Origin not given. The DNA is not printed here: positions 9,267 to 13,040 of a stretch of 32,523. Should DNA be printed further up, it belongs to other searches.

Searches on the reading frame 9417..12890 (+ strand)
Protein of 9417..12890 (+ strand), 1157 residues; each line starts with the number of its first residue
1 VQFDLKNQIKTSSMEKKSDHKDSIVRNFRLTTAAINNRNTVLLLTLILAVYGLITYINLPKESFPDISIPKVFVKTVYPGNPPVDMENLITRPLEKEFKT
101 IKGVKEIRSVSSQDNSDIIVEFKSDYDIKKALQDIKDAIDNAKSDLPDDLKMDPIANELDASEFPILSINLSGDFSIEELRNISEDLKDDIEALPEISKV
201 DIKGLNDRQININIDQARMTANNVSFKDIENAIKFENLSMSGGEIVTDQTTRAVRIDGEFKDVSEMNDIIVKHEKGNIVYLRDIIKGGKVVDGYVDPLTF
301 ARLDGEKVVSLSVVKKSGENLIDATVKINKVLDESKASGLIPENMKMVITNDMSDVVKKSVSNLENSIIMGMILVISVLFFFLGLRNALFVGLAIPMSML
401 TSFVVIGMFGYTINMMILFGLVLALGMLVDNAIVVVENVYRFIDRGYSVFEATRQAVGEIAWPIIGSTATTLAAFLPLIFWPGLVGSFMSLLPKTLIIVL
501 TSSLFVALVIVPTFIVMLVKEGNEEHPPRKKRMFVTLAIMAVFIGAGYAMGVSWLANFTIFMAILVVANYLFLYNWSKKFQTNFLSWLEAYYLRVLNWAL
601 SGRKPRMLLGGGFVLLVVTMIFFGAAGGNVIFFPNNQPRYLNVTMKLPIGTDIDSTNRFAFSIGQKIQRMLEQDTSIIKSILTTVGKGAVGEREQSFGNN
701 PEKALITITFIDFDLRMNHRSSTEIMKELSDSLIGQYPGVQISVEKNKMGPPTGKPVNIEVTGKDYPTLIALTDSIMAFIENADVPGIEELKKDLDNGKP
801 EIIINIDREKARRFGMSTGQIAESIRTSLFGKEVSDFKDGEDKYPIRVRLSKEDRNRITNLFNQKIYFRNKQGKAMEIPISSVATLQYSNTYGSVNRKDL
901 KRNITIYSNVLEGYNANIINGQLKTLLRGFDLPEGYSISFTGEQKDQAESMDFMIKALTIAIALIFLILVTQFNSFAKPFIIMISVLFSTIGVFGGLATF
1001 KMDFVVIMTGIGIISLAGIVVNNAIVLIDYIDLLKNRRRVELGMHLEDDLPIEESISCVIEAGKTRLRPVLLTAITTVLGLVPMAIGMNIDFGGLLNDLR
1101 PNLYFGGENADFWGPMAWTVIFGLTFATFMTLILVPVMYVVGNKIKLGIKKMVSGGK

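Call 62: search_protein_families(library=pfam, proteins=[window:9417-12890:+], max_evalue=0.00001)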
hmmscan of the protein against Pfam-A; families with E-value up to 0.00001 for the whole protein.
window:9417-12890:+ (1157 aa): 1 family
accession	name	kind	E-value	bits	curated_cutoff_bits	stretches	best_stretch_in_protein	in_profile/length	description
PF00873.25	ACR_tran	-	2.4e-194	648.4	28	2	33-567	4-535/1021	AcrB/AcrD/AcrF family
